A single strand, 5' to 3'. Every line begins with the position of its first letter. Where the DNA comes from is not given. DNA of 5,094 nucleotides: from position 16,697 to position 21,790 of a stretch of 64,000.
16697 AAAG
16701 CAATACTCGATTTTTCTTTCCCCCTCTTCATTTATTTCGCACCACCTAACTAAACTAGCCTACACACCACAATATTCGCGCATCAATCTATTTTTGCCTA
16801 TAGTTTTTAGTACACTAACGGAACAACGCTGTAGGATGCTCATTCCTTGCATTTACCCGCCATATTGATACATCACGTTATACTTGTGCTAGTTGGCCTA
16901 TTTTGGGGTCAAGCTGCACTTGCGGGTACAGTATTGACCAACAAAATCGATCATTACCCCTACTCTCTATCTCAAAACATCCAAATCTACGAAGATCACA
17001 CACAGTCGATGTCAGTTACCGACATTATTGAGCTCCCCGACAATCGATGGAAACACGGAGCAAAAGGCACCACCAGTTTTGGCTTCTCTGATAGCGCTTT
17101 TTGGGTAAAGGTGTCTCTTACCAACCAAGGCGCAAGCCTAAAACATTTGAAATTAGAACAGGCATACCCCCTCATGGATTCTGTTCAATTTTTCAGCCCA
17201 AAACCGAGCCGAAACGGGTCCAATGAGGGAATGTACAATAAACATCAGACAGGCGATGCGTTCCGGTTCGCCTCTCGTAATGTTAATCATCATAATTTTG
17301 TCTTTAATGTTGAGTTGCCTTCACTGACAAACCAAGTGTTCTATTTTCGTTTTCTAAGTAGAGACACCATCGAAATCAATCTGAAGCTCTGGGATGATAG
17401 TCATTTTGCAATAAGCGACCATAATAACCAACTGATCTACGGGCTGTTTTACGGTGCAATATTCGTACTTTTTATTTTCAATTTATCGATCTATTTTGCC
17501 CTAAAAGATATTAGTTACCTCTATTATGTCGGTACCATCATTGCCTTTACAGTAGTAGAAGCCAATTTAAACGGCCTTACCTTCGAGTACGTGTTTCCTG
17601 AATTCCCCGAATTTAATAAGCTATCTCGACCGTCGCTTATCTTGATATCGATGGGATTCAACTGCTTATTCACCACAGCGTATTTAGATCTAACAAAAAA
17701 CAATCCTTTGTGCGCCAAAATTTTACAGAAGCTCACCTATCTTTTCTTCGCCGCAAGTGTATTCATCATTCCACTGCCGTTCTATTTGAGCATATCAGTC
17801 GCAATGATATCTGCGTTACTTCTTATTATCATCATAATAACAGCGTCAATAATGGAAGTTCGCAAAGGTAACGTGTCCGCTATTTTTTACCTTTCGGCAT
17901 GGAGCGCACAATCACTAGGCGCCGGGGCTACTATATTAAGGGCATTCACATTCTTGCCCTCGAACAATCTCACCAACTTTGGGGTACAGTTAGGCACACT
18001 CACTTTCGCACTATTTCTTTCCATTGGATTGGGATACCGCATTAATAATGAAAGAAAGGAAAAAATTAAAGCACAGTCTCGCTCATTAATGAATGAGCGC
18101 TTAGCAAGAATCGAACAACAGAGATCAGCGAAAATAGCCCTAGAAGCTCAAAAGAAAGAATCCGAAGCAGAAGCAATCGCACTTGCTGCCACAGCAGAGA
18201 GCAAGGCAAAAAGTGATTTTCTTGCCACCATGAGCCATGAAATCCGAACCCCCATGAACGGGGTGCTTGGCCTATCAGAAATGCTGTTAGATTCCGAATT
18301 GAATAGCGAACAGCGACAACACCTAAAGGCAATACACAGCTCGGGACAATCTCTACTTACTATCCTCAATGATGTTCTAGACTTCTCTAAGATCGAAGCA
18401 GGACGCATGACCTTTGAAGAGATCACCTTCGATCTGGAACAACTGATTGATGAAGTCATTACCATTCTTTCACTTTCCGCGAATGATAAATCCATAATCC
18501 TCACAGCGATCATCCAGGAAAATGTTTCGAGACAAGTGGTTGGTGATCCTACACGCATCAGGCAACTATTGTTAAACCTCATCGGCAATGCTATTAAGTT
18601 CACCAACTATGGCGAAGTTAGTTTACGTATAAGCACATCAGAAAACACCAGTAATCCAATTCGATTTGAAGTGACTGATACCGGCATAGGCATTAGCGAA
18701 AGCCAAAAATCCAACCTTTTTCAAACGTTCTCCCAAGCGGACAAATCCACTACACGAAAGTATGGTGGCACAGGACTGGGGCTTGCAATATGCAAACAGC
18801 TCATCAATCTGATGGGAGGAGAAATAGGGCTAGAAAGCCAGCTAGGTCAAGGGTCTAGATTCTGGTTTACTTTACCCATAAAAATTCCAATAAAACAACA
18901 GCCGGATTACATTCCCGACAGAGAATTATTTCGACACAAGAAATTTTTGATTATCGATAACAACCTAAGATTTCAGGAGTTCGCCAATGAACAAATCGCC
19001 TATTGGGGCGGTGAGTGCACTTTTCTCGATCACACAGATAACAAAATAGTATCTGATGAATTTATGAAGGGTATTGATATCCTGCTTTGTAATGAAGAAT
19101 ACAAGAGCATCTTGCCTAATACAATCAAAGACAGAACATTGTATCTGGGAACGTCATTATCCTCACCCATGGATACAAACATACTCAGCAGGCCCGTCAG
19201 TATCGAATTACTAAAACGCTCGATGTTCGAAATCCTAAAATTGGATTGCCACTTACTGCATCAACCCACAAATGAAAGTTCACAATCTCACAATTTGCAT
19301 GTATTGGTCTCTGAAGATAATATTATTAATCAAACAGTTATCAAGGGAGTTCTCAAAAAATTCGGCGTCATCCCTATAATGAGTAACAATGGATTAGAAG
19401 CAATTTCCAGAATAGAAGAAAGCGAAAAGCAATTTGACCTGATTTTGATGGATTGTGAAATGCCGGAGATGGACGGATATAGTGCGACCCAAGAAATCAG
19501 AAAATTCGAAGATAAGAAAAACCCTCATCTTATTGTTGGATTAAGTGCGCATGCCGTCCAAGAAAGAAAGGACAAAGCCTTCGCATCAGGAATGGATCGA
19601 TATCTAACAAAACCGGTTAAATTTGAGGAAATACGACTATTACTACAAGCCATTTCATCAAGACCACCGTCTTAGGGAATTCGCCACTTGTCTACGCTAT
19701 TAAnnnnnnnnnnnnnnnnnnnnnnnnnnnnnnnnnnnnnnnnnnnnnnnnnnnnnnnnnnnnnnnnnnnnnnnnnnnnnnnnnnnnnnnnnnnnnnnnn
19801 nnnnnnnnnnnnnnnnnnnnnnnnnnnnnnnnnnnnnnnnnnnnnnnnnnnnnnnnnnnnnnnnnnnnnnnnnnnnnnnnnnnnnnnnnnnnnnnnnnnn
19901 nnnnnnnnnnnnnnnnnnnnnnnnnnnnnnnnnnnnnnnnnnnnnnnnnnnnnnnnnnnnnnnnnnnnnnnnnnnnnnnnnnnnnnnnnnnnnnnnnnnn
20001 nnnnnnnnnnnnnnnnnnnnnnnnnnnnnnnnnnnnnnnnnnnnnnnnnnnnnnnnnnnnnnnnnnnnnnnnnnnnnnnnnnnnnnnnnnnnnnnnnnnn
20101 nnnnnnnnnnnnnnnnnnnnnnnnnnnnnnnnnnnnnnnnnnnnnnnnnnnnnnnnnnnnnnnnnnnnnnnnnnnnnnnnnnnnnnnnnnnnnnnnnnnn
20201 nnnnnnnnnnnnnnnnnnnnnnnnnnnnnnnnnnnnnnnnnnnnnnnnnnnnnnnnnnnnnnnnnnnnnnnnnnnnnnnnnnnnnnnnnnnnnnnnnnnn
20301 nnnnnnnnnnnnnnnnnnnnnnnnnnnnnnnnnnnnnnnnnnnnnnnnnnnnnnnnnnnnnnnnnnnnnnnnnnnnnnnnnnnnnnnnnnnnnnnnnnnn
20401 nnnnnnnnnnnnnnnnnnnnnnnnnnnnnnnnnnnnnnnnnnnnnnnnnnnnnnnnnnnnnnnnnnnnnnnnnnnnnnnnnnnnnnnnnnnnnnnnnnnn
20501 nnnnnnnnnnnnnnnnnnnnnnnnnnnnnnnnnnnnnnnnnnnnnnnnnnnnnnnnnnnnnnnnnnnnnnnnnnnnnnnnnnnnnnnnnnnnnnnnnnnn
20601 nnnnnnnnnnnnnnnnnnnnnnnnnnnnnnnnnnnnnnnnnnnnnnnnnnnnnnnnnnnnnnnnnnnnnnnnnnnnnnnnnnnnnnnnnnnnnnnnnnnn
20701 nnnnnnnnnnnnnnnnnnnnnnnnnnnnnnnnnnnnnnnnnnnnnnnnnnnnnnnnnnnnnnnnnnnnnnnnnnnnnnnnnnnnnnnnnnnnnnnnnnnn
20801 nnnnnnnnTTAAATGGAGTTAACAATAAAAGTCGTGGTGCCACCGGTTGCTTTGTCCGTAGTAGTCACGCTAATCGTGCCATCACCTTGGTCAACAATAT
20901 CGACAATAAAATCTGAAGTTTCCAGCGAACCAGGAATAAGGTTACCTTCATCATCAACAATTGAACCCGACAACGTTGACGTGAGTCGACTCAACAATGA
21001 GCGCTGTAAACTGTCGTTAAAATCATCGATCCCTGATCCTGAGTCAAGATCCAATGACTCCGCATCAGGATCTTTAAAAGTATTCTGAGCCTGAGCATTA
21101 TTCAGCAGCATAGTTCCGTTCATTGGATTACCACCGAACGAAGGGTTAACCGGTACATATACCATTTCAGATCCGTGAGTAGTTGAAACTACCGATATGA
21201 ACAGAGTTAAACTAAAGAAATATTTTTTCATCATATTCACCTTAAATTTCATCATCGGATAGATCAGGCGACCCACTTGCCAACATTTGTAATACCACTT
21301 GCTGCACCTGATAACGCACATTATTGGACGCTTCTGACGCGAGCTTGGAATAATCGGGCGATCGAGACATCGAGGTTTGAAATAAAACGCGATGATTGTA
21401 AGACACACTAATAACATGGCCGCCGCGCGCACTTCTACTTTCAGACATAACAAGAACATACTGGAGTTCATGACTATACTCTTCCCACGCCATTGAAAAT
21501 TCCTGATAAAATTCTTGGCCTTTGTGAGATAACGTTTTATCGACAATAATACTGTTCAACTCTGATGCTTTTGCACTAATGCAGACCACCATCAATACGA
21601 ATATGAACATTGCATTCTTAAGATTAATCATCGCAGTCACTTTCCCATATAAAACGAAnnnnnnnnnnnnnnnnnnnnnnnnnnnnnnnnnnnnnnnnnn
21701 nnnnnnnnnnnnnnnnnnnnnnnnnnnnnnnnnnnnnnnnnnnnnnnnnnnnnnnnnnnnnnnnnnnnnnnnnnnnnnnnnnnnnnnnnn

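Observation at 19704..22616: Non-canonical curli locus: csgB-like, csgE, csgF and csgG in one operon, without csgA, csgC or csgD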

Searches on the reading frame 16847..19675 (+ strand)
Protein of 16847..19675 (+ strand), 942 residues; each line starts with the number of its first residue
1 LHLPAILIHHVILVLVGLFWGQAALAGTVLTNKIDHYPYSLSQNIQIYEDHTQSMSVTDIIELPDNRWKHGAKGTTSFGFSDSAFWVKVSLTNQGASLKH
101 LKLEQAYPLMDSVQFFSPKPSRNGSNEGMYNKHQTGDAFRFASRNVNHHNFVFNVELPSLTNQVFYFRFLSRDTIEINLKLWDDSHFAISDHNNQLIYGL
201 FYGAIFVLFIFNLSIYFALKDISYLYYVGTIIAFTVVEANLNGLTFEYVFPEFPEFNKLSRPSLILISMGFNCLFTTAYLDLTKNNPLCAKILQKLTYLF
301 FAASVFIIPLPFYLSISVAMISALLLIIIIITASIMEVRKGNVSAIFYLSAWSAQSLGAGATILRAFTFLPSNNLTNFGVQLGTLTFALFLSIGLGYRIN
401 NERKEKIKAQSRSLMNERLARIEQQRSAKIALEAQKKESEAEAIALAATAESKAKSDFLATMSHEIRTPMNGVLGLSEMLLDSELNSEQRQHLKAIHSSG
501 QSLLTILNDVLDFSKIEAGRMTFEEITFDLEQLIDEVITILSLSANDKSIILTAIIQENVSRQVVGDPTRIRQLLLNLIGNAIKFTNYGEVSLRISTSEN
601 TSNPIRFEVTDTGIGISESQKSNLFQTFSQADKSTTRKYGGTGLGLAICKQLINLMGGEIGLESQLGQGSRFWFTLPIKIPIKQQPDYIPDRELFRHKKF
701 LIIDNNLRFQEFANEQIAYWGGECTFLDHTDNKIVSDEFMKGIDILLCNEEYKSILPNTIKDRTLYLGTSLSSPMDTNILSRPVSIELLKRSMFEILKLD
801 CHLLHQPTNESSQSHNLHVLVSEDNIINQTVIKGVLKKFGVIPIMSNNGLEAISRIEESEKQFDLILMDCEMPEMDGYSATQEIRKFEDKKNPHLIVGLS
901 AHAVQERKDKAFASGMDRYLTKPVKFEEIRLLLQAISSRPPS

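Call 31: search_protein_families(library=pfam, proteins=[window:16847-19675:+], max_evalue=0.001)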
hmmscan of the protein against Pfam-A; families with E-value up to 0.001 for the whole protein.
window:16847-19675:+ (942 aa): 5 families
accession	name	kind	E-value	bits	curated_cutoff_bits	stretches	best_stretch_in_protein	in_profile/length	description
PF07695.17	7TMR-DISM_7TM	-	1.3e-42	146.5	29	1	195-398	2-205/205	7TM diverse intracellular signalling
PF02518.31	HATPase_c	-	4.7e-31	107.9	26.4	1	566-679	1-110/111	Histidine kinase-, DNA gyrase B-, and HSP90-like ATPase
PF07696.17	7TMR-DISMED2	-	2.5e-30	105.6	22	1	43-183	2-136/136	7TMR-DISM extracellular 2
PF00512.31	HisKA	-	3.7e-23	81.8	26.9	1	454-519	1-66/66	His Kinase A (phospho-acceptor) domain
PF00072.30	Response_reg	-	6.9e-18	65.3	30.2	1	819-931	1-108/111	Response regulator receiver domain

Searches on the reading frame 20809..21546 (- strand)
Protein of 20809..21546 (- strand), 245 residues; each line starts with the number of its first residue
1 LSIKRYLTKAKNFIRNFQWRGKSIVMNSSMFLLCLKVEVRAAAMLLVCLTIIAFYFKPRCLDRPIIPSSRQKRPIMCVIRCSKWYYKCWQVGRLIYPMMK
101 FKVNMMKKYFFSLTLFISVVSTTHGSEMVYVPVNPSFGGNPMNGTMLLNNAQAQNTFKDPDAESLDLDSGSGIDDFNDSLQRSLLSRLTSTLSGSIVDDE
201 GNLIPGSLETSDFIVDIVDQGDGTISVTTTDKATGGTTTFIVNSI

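Call 3: search_protein_families(library=pfam, proteins=[window:20809-21546:-], max_evalue=0.01)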
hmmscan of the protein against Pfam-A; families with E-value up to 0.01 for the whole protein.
window:20809-21546:- (245 aa): 1 family
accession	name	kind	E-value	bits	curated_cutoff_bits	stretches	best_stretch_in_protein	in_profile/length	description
PF10614.14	CsgF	-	3e-30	105.5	25.8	1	112-240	4-129/132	Type VIII secretion system (T8SS), CsgF protein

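Call 4: search_protein_families(library=ncbifam, proteins=[window:20809-21546:-], max_evalue=0.01)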
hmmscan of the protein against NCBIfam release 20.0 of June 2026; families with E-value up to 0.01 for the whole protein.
window:20809-21546:- (245 aa): 1 family
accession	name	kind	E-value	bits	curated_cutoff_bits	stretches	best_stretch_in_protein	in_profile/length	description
NF007469.0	PRK10050.1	equivalog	1.4e-21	77.4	171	1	116-243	10-129/138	curli production assembly/transport protein CsgF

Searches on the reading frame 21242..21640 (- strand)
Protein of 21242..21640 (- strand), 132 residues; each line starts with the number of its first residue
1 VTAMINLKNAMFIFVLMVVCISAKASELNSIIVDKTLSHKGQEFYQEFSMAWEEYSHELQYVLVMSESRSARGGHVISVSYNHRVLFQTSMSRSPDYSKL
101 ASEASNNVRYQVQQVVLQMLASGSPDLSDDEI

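Call 3: search_protein_families(library=pfam, proteins=[window:21242-21640:-], max_evalue=0.01)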
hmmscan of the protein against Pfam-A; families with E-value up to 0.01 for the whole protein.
window:21242-21640:- (132 aa): 1 family
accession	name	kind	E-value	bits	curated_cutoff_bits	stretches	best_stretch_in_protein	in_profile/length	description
PF10627.14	CsgE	-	3.8e-18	66.1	25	1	29-131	2-105/105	Curli assembly protein CsgE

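Call 4: search_protein_families(library=ncbifam, proteins=[window:21242-21640:-], max_evalue=0.01)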
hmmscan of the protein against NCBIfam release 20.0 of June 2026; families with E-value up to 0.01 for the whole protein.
window:21242-21640:- (132 aa): 1 family
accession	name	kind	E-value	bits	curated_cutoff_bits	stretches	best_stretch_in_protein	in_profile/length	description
NF007701.0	PRK10386.1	equivalog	9.8e-18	64.3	137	1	14-132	13-129/129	curli production assembly/transport protein CsgE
